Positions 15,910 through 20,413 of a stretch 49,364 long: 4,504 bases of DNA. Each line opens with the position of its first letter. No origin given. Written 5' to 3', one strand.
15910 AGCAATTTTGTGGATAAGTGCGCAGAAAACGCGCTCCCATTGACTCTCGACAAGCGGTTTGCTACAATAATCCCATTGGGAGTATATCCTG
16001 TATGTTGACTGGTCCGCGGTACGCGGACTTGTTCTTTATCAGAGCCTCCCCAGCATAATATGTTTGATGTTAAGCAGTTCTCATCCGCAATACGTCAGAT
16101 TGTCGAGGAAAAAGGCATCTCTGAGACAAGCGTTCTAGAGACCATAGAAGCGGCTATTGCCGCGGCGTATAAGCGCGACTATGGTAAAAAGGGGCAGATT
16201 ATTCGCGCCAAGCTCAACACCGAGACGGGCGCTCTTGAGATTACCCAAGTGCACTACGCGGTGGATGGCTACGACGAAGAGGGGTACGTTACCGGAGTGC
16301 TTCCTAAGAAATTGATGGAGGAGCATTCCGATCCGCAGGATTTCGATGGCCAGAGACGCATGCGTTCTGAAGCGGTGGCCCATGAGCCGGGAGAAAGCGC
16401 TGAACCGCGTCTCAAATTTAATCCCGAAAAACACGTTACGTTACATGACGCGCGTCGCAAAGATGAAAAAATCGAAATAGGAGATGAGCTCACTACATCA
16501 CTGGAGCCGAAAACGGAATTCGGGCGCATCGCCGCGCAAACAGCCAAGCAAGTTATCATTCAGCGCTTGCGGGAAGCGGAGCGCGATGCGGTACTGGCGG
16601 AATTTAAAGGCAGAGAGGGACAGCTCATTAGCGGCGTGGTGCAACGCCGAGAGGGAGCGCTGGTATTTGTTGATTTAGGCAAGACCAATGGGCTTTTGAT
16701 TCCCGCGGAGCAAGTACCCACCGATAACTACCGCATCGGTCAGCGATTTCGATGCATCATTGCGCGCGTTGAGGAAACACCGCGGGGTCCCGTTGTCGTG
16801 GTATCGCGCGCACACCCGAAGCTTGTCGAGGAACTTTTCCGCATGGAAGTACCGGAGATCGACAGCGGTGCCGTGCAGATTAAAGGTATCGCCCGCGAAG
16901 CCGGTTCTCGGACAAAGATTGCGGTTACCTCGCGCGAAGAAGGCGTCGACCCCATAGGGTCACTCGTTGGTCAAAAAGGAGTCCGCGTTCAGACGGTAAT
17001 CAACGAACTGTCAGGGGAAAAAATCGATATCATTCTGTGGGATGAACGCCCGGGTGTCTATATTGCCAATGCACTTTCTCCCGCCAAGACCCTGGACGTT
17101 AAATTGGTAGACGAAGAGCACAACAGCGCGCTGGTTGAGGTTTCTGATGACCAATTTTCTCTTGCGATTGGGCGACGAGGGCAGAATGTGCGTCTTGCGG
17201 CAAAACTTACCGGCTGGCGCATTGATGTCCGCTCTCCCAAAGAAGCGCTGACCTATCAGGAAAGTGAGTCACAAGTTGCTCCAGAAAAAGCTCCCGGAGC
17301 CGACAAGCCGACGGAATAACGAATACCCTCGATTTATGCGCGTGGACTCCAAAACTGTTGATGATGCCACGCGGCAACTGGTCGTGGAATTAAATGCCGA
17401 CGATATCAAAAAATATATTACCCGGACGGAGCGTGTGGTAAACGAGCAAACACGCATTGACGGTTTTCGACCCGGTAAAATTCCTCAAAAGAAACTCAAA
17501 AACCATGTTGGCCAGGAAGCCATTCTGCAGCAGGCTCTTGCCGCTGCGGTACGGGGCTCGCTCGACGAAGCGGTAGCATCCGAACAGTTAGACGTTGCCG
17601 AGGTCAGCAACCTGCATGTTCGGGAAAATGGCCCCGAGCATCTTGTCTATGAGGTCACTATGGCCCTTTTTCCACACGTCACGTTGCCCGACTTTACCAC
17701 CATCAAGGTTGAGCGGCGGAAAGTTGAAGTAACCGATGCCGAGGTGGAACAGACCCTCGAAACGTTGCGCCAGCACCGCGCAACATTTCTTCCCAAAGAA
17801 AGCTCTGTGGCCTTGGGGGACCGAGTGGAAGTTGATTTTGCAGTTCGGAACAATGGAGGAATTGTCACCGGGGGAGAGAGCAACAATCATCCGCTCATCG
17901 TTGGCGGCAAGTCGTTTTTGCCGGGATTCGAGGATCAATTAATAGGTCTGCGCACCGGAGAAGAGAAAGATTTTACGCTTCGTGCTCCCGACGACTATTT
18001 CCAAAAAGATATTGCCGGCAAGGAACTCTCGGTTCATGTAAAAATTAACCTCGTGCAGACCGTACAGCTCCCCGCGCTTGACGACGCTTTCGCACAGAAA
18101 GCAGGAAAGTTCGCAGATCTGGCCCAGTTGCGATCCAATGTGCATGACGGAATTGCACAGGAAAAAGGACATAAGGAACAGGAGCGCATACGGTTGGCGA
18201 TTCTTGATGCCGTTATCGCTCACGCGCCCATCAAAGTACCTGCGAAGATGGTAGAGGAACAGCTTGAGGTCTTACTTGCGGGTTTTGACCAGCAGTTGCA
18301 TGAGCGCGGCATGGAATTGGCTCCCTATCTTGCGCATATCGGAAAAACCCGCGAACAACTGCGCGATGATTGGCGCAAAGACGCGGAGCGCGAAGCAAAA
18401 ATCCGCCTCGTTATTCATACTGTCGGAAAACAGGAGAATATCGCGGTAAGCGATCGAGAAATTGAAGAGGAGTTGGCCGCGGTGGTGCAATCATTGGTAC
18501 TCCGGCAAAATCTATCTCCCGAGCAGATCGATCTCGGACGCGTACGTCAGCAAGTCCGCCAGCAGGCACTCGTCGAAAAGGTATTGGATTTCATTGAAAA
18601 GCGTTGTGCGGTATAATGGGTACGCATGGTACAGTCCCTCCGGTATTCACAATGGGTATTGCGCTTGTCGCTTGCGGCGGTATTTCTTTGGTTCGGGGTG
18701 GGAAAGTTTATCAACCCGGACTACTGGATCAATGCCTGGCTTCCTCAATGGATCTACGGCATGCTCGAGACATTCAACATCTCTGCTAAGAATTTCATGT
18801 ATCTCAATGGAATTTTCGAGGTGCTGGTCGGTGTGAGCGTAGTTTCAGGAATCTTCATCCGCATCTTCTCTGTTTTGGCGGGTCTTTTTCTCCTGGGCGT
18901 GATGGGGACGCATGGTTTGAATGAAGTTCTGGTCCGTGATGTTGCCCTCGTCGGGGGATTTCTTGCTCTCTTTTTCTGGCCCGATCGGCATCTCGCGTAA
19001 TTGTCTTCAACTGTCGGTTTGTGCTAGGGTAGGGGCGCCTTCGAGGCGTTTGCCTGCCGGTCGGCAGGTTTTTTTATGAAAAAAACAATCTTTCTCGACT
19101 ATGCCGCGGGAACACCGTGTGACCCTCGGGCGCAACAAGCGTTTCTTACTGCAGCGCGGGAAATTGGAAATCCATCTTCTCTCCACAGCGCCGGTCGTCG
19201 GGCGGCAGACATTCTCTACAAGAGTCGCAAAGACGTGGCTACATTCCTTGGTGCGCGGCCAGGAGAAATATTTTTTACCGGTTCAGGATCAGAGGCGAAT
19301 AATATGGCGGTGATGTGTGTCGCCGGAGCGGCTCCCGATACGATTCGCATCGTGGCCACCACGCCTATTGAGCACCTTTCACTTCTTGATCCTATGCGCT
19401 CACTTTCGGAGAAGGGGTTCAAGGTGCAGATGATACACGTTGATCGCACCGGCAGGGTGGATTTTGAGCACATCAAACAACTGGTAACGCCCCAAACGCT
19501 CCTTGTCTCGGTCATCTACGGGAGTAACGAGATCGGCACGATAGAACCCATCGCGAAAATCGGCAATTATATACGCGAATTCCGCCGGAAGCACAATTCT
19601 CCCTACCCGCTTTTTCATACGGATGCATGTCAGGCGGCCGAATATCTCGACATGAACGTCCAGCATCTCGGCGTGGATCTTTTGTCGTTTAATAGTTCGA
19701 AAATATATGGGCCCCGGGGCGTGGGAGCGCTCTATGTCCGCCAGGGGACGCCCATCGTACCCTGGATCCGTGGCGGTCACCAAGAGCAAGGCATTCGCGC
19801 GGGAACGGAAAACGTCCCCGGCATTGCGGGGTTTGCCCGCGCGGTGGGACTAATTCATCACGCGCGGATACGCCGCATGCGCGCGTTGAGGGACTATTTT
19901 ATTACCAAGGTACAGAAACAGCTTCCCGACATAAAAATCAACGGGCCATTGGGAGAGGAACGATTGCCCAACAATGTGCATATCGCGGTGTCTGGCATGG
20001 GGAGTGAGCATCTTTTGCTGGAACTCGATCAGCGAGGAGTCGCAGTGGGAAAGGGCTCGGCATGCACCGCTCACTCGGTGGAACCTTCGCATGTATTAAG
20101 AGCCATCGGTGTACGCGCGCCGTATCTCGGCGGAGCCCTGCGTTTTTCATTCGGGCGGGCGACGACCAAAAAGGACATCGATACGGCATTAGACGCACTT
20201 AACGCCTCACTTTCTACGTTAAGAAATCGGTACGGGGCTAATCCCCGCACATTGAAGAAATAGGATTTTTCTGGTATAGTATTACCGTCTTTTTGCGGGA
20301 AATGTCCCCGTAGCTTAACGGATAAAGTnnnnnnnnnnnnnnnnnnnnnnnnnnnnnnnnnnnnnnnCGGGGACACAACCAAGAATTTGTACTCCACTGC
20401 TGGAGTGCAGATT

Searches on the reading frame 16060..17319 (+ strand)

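Call 9: search_protein_families(library=pfam, proteins=[window:16060-17319:+], max_evalue=0.01)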
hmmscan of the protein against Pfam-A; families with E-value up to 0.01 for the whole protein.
window:16060-17319:+ (419 aa): 5 families
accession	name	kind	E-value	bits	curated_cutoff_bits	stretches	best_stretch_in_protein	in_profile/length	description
PF08529.16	NusA_N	-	1.2e-29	103.4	23.8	1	7-176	2-119/119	NusA N-terminal domain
PF13184.12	KH_5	-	8.6e-26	90.3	27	1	281-348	1-68/69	NusA-like KH domain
PF23095.1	KH_NusA_C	-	0.00049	20.5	34.2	1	357-390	1-34/59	Transcription termination/antitermination protein NusA, KH domain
PF00575.29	S1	-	0.0011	19.7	22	1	185-245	3-70/74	S1 RNA binding domain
PF00013.35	KH_1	-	0.0028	17.8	21.5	0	359-395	4-41/66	KH domain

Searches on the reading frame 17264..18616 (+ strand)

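Call 9: search_protein_families(library=pfam, proteins=[window:17264-18616:+], max_evalue=0.01)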
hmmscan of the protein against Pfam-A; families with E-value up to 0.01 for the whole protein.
window:17264-18616:+ (450 aa): 3 families
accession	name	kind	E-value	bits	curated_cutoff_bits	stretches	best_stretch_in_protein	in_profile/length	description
PF05697.18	Trigger_N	-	5.8e-29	101.7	22.2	1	25-168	1-144/144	Bacterial trigger factor protein (TF)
PF05698.19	Trigger_C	-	3.9e-28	99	22.7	1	286-444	2-160/162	Bacterial trigger factor protein (TF) C-terminus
PF00254.34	FKBP_C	-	3.8e-07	30.8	21.1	1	181-254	4-80/94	FKBP-type peptidyl-prolyl cis-trans isomerase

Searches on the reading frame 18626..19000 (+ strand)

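Call 9: search_protein_families(library=pfam, proteins=[window:18626-19000:+], max_evalue=0.01)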
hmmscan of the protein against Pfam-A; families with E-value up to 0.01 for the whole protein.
window:18626-19000:+ (124 aa): 2 families
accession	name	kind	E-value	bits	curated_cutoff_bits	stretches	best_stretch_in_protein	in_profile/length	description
PF07681.17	DoxX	-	1.3e-08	35.8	23.6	1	11-93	4-80/85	DoxX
PF07291.16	MauE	-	0.0022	18.7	27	1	7-94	3-85/128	Methylamine utilisation protein MauE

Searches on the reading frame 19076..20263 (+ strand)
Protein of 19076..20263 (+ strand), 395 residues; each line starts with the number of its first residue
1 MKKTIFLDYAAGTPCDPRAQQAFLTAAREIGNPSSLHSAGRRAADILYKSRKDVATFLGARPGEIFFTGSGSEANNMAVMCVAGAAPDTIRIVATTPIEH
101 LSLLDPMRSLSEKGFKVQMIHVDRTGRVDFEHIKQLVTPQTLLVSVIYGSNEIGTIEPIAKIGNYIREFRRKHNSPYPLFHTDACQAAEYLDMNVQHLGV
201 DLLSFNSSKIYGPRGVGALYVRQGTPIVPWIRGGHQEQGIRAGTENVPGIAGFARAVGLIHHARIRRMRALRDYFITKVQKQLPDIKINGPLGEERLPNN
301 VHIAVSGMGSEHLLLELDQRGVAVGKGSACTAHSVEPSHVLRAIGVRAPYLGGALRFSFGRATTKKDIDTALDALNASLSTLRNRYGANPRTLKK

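Call 9: search_protein_families(library=pfam, proteins=[window:19076-20263:+], max_evalue=0.01)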
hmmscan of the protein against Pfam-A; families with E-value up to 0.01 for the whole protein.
window:19076-20263:+ (395 aa): 2 families
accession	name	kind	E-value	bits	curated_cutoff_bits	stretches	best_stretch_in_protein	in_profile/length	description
PF00266.25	Aminotran_5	-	5.7e-62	210.2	21.5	1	5-369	1-369/371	Aminotransferase class-V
PF01041.23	DegT_DnrJ_EryC1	-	0.0049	16.6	19.8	0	65-206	42-171/360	DegT/DnrJ/EryC1/StrS aminotransferase family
